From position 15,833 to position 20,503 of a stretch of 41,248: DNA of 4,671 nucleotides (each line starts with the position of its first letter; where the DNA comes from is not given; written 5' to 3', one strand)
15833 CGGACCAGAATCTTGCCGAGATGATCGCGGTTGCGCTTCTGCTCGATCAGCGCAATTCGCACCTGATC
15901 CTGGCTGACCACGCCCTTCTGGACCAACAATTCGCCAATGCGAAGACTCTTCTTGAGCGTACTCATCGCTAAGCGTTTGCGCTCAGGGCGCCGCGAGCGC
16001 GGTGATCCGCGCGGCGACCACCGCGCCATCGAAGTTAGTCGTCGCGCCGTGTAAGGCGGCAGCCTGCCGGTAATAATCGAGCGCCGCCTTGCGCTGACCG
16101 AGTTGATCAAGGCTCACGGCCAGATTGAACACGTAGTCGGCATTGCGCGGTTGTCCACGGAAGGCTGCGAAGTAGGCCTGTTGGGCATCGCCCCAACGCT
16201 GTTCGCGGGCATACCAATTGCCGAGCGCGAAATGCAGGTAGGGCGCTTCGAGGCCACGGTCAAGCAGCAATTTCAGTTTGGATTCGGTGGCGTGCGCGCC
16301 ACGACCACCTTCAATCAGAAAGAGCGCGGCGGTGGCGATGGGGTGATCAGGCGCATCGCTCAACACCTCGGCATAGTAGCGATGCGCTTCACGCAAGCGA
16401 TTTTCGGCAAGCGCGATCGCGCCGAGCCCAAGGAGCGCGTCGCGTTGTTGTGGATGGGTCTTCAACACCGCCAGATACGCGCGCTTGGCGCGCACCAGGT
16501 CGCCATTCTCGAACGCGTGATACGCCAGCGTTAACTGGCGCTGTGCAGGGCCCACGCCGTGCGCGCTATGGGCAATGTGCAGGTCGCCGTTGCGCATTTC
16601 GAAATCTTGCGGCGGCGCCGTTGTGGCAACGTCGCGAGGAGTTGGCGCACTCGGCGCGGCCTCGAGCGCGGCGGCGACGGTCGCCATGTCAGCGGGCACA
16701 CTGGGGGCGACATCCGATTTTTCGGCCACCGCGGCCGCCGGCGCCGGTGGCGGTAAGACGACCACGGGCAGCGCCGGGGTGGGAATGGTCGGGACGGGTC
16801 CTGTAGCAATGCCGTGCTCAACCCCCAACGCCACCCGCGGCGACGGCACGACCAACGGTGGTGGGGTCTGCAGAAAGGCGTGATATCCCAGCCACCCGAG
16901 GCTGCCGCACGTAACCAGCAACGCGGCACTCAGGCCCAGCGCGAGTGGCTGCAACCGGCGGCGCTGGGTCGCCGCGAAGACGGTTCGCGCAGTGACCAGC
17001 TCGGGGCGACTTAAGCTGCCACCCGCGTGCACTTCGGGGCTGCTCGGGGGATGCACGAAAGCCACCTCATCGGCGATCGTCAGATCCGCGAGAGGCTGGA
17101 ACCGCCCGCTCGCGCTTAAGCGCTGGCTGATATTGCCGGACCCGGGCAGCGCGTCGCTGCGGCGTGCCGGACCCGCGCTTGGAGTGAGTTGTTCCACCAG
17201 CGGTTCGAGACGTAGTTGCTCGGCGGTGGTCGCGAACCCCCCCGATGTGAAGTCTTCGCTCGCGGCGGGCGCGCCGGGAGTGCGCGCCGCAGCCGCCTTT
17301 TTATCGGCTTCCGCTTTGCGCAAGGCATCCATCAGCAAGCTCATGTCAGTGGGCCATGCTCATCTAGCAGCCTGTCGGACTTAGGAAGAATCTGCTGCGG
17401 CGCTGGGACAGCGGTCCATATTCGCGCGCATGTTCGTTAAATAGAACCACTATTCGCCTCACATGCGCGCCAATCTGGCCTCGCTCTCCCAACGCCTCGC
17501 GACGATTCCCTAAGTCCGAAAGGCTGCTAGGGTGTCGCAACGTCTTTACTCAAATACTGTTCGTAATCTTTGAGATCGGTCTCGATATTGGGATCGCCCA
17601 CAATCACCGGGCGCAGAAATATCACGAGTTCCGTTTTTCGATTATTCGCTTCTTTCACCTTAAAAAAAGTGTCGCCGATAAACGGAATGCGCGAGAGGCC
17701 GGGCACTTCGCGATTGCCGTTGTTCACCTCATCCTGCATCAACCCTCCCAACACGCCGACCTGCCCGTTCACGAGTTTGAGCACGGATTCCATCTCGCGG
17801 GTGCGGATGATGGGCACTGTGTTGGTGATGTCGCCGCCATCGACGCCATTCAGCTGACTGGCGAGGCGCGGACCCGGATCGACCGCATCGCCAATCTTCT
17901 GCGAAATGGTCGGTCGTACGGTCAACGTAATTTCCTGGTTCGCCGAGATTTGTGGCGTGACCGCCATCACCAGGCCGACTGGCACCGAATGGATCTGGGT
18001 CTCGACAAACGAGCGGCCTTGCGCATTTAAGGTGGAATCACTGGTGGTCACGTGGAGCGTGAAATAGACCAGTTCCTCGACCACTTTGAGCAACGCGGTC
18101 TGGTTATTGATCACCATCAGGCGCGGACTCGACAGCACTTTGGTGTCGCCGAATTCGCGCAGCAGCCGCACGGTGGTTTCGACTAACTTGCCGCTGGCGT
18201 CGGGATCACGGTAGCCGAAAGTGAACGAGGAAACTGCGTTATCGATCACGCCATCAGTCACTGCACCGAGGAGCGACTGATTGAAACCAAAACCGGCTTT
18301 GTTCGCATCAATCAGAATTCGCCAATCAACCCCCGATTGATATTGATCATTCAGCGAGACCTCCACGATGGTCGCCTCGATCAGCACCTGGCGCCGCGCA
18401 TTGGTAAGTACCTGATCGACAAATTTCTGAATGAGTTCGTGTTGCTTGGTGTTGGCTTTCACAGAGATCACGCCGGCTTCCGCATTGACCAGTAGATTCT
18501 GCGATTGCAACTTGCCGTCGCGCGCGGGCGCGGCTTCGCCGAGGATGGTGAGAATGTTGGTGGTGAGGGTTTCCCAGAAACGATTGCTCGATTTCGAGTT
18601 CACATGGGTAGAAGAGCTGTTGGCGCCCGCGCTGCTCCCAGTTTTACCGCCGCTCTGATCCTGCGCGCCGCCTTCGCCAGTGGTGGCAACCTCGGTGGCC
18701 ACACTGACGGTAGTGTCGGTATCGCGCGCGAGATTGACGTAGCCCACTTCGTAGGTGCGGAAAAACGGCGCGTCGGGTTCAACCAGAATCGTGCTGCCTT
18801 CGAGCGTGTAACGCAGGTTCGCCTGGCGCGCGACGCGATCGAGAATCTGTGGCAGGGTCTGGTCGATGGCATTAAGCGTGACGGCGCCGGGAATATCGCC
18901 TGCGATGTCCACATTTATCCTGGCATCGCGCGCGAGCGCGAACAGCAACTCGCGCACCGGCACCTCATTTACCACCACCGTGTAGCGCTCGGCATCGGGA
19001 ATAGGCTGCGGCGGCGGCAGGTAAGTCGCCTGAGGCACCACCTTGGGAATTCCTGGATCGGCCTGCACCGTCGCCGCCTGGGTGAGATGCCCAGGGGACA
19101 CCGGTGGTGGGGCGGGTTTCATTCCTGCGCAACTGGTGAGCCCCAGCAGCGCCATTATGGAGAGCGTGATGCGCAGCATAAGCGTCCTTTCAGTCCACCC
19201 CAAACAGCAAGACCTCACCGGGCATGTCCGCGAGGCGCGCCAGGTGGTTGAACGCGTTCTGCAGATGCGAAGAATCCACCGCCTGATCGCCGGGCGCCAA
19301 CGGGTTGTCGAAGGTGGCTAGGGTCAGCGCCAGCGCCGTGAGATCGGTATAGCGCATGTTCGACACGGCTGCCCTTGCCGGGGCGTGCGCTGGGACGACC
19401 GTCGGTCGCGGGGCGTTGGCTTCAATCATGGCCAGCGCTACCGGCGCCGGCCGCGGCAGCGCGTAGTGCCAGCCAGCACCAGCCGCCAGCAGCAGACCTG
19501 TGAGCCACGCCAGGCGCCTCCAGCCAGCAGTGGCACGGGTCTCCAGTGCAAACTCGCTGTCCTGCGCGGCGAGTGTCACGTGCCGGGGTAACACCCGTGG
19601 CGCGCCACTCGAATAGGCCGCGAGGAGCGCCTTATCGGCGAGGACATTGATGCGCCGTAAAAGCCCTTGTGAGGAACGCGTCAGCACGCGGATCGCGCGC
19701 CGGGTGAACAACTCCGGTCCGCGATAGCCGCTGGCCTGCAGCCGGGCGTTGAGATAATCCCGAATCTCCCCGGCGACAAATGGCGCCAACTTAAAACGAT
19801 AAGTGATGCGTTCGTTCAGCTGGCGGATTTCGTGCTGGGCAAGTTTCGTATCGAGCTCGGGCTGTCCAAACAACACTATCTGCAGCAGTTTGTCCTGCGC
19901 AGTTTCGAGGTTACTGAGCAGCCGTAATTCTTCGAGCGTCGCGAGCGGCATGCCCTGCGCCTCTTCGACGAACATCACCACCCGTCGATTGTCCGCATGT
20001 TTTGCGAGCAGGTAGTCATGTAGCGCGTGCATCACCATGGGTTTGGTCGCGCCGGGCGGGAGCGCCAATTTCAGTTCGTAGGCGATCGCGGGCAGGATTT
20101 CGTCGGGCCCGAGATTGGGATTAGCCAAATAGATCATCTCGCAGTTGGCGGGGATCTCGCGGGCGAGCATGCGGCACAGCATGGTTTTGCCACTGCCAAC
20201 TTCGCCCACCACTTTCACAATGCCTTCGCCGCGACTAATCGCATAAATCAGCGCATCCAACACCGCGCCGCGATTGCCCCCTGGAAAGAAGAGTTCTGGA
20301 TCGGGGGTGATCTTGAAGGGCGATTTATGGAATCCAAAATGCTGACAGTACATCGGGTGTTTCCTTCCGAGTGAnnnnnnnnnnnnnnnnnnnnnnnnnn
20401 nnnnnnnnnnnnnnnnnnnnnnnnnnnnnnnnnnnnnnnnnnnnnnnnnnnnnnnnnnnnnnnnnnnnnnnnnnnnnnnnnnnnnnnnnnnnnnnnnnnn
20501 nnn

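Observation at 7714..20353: Compact, re-ordered MSH/T2SS-like type IV filament operon with a minimal pilin set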

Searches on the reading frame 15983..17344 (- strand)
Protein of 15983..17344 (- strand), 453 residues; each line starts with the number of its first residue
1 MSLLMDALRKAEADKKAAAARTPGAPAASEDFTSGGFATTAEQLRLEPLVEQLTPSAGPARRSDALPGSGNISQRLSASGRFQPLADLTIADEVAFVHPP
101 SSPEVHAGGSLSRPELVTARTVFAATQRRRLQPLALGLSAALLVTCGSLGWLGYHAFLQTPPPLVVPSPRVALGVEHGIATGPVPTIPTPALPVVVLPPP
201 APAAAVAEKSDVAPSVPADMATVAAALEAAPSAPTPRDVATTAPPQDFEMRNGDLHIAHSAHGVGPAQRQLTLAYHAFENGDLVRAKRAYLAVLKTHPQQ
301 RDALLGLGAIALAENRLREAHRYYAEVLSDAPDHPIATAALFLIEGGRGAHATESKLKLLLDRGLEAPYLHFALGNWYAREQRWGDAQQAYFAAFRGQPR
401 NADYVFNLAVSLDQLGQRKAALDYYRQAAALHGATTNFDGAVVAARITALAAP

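Call 4: search_protein_families(library=pfam, proteins=[window:15983-17344:-], max_evalue=0.01)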
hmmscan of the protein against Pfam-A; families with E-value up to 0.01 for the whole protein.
window:15983-17344:- (453 aa): 11 families
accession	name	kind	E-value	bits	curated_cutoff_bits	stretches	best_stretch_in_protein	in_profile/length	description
PF07719.23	TPR_2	-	2.2e-09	37.2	27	1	402-431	1-30/34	Tetratricopeptide repeat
PF14559.12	TPR_19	-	2.3e-07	31.5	25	1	277-338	1-62/68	Tetratricopeptide repeat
PF13432.12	TPR_16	-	6.5e-07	30.1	32.7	1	271-335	1-65/65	Tetratricopeptide repeat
PF13428.12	TPR_14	-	2.2e-06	28.2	23.5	1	270-309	4-43/44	Tetratricopeptide repeat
PF13176.12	TPR_7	-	6.4e-05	23.2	27.9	0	407-431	4-28/36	Tetratricopeptide repeat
PF13424.12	TPR_12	-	0.00014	22.4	30.1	0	287-329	30-73/77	Tetratricopeptide repeat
PF13174.12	TPR_6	-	0.0005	21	26.3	0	406-430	4-28/33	Tetratricopeptide repeat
PF23914.1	TPR_CcmH_CycH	-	0.0023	18.2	42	0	279-330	99-150/158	Cytochrome c-type biogenesis protein H TPR domain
PF13374.12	TPR_10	-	0.0043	17.5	27.5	0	407-432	7-32/42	Tetratricopeptide repeat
PF13181.12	TPR_8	-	0.0046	17.5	25.7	0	403-429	2-28/34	Tetratricopeptide repeat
PF00515.34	TPR_1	-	0.0079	16.4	27.8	0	406-431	5-30/34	Tetratricopeptide repeat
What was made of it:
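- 15983..17344 (-): MshN-like protein (453 aa): N-terminal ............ motif, one membrane helix, a Pro/Ala-rich linker and periplasmic TPR repeats. Pfam TPR_2, TPR_19 and TPR_16 (call 4).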

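Call 5: search_protein_families(library=ncbifam, proteins=[window:15983-17344:-], max_evalue=0.01)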
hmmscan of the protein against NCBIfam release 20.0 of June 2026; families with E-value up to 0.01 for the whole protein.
window:15983-17344:- (453 aa): 13 families
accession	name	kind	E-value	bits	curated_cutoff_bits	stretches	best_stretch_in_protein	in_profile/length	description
NF033920.0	C39_PA2778_fam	equivalog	3.6e-13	49.5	150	2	348-432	170-254/255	PA2778 family cysteine peptidase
TIGR02917.1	PEP_TPR_lipo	equivalog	3.1e-10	38.6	312.2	1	267-433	465-632/899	XrtA/PEP-CTERM system TPR-repeat protein PrsT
TIGR02552.1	LcrH_SycD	equivalog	6.6e-10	38.8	104.8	2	371-438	55-122/136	SycD/LcrH family type III secretion system chaperone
TIGR00540.1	TPR_hemY_coli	hypoth_equivalog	2.2e-09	36.6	142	1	368-428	326-385/385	heme biosynthesis-associated TPR protein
TIGR02795.1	tol_pal_ybgF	equivalog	3e-09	37.5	90.1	1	273-338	45-113/119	tol-pal system protein YbgF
NF040959.1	MamA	equivalog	9.3e-08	31.8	200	1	371-432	108-169/204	magnetosome protein MamA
NF047371.1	FlcA_CTERM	equivalog_domain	1.7e-05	23.5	300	0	364-429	469-534/646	periplasmic flagellar collar protein FlcA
TIGR02521.1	type_IV_pilW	equivalog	2.4e-05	24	154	0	267-334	31-98/234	type IV pilus biogenesis/stability protein PilW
NF008520.0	PRK11447.1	equivalog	4.1e-05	21.6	858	1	268-327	604-663/1157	cellulose synthase complex outer membrane protein BcsC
TIGR03939.1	PGA_TPR_OMP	equivalog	0.0013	17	366.65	0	270-340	398-468/800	poly-beta-1,6 N-acetyl-D-glucosamine export porin PgaA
NF033758.1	gliding_GltE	equivalog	0.0014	17.6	225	0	277-344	96-163/411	adventurous gliding motility TPR repeat lipoprotein GltE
NF052230.1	T9SS_PorE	exception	0.0024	16.2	600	0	282-342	72-132/648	PorE family type IX secretion system protein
NF008017.0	PRK10747.1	equivalog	0.008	15.1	608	1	354-427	314-386/398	protoheme IX biogenesis protein HemY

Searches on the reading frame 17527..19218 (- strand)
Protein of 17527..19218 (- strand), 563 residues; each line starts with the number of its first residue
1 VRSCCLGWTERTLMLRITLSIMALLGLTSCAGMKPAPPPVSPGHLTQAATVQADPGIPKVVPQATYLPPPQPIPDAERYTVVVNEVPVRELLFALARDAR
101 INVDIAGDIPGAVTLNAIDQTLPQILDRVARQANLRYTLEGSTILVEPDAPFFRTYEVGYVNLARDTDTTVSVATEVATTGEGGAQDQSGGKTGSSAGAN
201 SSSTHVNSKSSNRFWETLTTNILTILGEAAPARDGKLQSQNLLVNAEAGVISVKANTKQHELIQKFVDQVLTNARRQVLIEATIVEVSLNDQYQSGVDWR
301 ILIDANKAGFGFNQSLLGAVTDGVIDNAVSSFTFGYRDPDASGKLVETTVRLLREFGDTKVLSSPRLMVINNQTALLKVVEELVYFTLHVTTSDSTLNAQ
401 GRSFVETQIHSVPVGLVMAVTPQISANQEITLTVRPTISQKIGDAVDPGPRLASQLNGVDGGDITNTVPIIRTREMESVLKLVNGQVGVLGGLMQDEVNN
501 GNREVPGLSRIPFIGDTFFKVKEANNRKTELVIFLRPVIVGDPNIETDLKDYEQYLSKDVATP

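Call 4: search_protein_families(library=pfam, proteins=[window:17527-19218:-], max_evalue=0.01)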
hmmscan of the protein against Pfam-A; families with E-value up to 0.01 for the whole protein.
window:17527-19218:- (563 aa): 3 families
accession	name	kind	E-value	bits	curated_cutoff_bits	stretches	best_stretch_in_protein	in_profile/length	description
PF00263.26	Secretin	-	4.4e-36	124.5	27.5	1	353-540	2-168/169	Bacterial type II and III secretion system protein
PF07655.18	Secretin_N_2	-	2.5e-07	31.5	23.4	1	154-228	2-79/91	Secretin N-terminal domain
PF07660.19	STN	-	0.00015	21.9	28.4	1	108-148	9-51/52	Secretin and TonB N terminus short domain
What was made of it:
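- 17527..19179 (-): MshL-type lipoprotein secretin (550 aa). Pfam Secretin and Secretin_N_2 (call 4).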

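Call 5: search_protein_families(library=ncbifam, proteins=[window:17527-19218:-], max_evalue=0.01)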
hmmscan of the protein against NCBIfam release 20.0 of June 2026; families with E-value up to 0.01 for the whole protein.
window:17527-19218:- (563 aa): 9 families
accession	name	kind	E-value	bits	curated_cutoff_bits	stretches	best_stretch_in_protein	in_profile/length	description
TIGR02519.1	pilus_MshL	equivalog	3.2e-72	243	250.2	1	244-540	3-290/290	pilus (MSHA type) biogenesis protein MshL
TIGR02517.1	type_II_gspD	equivalog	1e-43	149.8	351.35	1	180-544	279-594/600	type II secretion system secretin GspD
TIGR02515.1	IV_pilus_PilQ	subfamily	4.3e-30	105.1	284.35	1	77-540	2-427/428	type IV pilus secretin PilQ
TIGR02516.1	type_III_yscC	equivalog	7.2e-27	94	238.45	1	234-541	191-462/463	type III secretion system outer membrane ring subunit SctC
NF010083.0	PRK13568.1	equivalog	1.8e-25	89.6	554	2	251-540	163-417/419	DNA uptake porin HofQ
NF007851.2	PRK10560.1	exception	5.6e-20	71.5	598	2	241-540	145-409/412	DNA uptake porin HofQ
TIGR02520.1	pilus_B_mal_scr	equivalog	9.9e-16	57.4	287.65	1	154-497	161-476/513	PilN family type IVB pilus formation outer membrane protein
NF011873.0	PRK15346.1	equivalog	6.2e-15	54.8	524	1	248-522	244-477/499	EscC/YscC/HrcC family type III secretion system outer membrane ring protein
NF042912.1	Amuc_1098_fam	equivalog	8.3e-15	53.9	750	2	413-540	663-796/805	Amuc_1098 family type IV pilus outer membrane protein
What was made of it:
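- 17527..19179 (-): GspD scores 150 against 351, and PilQ 105 against 284 (call 5).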

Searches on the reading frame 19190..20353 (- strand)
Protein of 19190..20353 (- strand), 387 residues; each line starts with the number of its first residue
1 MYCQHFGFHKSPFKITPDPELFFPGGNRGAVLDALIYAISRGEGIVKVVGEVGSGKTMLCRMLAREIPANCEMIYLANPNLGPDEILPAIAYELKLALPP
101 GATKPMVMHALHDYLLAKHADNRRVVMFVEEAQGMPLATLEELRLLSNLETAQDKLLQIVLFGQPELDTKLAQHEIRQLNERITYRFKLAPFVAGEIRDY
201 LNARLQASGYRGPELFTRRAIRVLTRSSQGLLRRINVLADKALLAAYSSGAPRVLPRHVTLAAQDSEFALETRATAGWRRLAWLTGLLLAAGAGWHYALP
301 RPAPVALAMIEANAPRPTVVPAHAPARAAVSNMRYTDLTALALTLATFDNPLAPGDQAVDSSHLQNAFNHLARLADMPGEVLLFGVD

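Call 4: search_protein_families(library=pfam, proteins=[window:19190-20353:-], max_evalue=0.01)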
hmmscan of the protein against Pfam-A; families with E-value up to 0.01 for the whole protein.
window:19190-20353:- (387 aa): 4 families
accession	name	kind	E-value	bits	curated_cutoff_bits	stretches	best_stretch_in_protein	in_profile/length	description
PF13401.12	AAA_22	-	9.5e-27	94.3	27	1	42-171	4-130/130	AAA domain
PF13191.12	AAA_16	-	1.8e-06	29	32.6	1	32-156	12-164/167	AAA ATPase domain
PF20720.3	nSTAND3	-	0.0014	18.8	27.2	1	42-79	16-54/155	Novel STAND NTPase 3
PF00005.33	ABC_tran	-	0.0033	18.5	25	1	39-79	8-47/137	ABC transporter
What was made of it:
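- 19190..20353 (-): MshM-like AAA ATPase (387 aa) with a C-terminal extension absent from Aeromonas MshM (295 aa). Pfam AAA_22, E=9.5e-27 (call 4).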

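Call 5: search_protein_families(library=ncbifam, proteins=[window:19190-20353:-], max_evalue=0.01)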
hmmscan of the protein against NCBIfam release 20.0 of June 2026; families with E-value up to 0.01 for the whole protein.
window:19190-20353:- (387 aa): 4 families
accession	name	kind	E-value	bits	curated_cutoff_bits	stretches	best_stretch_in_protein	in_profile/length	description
TIGR03015.1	pepcterm_ATPase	hypoth_equivalog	3.2e-55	187.4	324.5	1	1-251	1-251/269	XrtA/PEP-CTERM system-associated ATPase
NF000171.1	ABCF_producer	exception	0.0021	16.6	800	1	30-78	17-65/541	TlrC/CarA/OleB/SrmB family ABC-F type ribosomal protection protein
NF043071.1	DppF_dipep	equivalog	0.0036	16.8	660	1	30-84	37-91/331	dipeptide ABC transporter ATP-binding subunit DppF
NF010068.0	PRK13548.1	equivalog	0.0071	15.5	261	0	30-80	19-68/261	heme ABC transporter ATP-binding protein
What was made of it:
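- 19190..20353 (-): TIGR03015 scores 187 bits, below its 324.5 cut-off (call 5).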
